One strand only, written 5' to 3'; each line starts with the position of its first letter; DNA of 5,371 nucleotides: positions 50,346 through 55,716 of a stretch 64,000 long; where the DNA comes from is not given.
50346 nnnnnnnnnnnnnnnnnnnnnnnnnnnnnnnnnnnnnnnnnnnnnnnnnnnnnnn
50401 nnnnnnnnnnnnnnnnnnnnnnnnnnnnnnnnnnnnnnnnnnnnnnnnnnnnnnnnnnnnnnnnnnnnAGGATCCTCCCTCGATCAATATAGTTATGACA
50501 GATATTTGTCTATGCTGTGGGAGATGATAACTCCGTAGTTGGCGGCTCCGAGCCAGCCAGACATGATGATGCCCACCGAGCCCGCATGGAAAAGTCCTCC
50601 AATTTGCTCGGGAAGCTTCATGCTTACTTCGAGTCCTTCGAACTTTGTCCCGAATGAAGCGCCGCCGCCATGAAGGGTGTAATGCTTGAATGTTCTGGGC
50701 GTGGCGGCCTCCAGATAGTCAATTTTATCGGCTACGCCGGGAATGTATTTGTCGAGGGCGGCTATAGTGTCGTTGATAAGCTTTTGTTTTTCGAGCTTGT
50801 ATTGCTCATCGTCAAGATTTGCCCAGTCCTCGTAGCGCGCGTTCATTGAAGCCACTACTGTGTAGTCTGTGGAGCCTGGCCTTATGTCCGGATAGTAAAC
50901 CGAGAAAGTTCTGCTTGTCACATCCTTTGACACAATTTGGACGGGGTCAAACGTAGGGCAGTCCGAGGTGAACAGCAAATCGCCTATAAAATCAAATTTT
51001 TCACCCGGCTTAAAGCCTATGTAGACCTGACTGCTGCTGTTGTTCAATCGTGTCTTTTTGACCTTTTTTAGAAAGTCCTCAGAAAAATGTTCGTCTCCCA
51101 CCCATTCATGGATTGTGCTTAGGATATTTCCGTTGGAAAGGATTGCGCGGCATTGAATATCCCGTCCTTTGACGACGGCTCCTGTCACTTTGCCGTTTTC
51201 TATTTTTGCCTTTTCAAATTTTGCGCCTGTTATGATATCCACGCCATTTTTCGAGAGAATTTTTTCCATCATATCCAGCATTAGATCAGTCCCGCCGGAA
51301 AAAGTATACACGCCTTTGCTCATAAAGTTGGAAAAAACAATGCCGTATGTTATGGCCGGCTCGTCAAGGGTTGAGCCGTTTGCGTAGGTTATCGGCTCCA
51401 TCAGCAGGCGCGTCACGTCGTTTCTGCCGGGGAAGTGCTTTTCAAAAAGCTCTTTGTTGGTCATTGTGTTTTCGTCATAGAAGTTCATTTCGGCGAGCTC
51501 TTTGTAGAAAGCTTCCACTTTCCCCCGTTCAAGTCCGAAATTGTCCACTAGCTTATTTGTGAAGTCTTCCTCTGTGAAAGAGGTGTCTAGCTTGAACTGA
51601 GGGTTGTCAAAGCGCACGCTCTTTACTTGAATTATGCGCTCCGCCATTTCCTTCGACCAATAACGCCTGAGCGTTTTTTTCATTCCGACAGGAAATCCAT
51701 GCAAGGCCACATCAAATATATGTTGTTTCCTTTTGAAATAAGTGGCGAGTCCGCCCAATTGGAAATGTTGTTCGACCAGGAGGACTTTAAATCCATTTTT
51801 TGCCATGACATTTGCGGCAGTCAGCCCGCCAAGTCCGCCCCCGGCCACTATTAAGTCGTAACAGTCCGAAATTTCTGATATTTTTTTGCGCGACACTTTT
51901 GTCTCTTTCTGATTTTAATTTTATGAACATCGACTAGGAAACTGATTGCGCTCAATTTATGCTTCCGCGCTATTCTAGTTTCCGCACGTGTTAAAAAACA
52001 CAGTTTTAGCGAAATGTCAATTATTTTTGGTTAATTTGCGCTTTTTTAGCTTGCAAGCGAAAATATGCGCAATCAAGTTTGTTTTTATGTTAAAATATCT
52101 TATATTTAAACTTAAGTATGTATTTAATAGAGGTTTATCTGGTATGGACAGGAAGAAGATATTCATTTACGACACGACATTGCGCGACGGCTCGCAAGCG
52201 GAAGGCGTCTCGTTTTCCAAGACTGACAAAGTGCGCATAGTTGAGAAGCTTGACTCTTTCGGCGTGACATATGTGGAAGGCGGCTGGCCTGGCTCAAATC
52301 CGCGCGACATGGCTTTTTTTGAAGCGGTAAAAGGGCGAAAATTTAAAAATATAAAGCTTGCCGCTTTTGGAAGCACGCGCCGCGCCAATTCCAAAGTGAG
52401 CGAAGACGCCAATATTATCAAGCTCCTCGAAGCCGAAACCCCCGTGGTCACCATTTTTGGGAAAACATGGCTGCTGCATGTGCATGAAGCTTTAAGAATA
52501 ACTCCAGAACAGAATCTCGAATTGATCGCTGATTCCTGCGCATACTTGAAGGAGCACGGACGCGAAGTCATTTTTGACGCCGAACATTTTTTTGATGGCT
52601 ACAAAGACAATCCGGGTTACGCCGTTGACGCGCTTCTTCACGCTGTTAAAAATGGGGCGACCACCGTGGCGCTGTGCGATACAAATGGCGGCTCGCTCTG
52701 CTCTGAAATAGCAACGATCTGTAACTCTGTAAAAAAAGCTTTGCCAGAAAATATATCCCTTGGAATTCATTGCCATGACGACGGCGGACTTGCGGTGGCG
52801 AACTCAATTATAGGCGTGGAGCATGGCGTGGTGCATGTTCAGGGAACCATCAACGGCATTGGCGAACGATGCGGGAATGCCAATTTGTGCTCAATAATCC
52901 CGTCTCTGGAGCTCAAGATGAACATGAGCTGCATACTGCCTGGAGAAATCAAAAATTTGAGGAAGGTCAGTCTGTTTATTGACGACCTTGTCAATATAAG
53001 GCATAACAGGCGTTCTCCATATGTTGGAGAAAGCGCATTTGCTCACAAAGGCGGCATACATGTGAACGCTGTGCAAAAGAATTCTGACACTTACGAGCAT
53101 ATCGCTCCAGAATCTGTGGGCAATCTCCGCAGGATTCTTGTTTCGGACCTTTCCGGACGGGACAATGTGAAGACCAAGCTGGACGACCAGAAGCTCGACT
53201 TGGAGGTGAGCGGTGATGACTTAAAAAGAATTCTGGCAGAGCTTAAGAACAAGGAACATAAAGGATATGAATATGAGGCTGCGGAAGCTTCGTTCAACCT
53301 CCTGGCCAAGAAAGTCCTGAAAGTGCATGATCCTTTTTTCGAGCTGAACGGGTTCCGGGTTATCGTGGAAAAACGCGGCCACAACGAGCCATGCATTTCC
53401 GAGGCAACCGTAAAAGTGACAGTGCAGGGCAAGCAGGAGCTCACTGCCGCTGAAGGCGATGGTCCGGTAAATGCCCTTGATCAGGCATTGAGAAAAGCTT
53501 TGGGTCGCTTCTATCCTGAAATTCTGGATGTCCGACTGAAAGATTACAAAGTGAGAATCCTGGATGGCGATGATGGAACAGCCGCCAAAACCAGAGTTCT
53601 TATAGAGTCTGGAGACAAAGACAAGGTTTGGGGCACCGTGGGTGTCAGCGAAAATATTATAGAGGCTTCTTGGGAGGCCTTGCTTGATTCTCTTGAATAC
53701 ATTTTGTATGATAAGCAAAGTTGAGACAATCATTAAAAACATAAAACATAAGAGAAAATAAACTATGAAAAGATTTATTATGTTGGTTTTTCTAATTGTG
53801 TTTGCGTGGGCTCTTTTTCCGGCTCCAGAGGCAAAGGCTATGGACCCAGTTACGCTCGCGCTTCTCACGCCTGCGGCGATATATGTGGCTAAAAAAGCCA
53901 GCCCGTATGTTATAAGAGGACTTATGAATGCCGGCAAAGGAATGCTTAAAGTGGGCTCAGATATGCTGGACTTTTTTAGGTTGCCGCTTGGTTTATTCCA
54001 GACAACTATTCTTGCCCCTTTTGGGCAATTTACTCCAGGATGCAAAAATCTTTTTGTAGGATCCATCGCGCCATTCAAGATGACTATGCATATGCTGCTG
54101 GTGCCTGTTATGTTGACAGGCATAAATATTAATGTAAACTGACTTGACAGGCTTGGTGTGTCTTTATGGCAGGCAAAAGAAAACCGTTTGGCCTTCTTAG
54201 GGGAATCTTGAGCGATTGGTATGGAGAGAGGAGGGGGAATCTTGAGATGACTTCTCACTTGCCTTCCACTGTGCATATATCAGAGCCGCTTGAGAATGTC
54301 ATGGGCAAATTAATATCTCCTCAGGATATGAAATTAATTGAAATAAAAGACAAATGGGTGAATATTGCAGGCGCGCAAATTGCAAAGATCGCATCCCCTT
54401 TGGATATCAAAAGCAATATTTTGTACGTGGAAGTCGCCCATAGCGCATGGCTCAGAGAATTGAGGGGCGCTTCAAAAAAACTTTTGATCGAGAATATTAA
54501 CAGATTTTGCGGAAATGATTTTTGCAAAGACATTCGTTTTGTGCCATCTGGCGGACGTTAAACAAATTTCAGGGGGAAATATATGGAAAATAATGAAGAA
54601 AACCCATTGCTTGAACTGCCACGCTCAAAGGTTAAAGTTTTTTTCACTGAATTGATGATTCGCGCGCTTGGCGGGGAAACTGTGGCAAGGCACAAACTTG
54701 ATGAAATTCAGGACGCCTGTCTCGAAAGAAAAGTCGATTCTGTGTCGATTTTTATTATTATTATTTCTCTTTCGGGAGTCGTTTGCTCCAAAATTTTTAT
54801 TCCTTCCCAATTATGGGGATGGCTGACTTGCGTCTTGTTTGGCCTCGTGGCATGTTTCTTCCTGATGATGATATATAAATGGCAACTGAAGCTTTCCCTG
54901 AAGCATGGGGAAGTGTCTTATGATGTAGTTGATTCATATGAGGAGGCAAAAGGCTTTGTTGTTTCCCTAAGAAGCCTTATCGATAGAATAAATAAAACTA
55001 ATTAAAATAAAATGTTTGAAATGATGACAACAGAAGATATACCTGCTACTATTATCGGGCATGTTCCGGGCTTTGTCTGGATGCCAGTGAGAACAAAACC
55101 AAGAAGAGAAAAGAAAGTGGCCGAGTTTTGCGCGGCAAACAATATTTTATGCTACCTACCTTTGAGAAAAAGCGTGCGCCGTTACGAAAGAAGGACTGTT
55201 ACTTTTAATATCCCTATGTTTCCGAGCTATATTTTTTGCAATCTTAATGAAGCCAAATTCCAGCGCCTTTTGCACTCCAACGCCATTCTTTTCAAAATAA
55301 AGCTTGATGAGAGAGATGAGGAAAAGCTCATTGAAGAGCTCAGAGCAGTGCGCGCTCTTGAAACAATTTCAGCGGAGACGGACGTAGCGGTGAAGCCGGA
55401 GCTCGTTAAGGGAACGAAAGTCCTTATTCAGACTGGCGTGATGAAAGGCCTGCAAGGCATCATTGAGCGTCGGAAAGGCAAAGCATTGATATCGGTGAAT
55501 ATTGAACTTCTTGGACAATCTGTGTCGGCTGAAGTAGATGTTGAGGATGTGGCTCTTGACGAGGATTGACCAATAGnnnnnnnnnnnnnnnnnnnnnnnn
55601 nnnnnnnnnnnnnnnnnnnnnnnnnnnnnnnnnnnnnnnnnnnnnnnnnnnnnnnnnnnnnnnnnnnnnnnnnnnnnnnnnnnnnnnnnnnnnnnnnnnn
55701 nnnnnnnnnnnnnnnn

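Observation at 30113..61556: Unrecognised ~120-140 nt structured motif in two divergent copies with covarying stems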

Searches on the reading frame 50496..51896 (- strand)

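Call 89: search_protein_families(library=pfam, proteins=[window:50496-51896:-], max_evalue=0.00001)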
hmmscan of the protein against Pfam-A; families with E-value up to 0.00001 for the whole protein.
window:50496-51896:- (467 aa): 7 families
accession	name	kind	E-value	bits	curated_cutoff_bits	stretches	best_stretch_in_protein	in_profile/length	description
PF13450.12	NAD_binding_8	-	8.1e-12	45.7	21.9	1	17-80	1-65/68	NAD(P)-binding Rossmann-like domain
PF01593.30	Amino_oxidase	-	2.2e-11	44.1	19.8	1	22-413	1-390/443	Flavin containing amine oxidoreductase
PF12831.13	FAD_oxidored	-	4.1e-11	43.3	27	1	14-53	1-40/416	FAD dependent oxidoreductase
PF00890.30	FAD_binding_2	-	2e-09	37.6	20.4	1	14-52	1-38/414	FAD binding domain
PF07992.20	Pyr_redox_2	-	1.1e-07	32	26.1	0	13-49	1-39/291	Pyridine nucleotide-disulphide oxidoreductase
PF01946.23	Thi4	-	7.7e-07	29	26.2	1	13-49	18-55/235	Thi4 family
PF01266.30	DAO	-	5.1e-06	26.7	27.9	0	14-49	1-36/353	FAD dependent oxidoreductase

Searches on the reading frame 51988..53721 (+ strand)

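Call 89: search_protein_families(library=pfam, proteins=[window:51988-53721:+], max_evalue=0.00001)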
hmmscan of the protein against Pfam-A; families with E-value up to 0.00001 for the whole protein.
window:51988-53721:+ (578 aa): 3 families
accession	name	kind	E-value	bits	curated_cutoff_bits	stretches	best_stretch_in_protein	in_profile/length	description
PF00682.25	HMGL-like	-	2.6e-44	152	29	1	58-309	2-241/260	HMGL-like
PF08502.15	LeuA_dimer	-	3.7e-29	101.7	24.9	1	431-573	2-131/131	LeuA allosteric (dimerisation) domain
PF22617.1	HCS_D2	-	3.2e-17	63.1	27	1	346-422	2-77/82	Homocitrate synthase post-HMGL domain-like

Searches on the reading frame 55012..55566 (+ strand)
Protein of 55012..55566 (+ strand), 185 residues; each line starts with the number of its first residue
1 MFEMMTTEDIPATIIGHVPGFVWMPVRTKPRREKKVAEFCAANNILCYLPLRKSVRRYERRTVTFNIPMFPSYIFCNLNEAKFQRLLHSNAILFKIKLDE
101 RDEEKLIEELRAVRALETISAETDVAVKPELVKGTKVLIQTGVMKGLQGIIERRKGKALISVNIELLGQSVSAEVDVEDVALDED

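Call 89: search_protein_families(library=pfam, proteins=[window:55012-55566:+], max_evalue=0.00001)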
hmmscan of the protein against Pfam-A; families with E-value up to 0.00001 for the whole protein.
window:55012-55566:+ (185 aa): 1 family
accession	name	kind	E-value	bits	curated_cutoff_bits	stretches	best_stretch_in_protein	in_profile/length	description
PF02357.24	NusG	-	2.6e-08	34.7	22.2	1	23-81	3-58/93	Transcription termination factor nusG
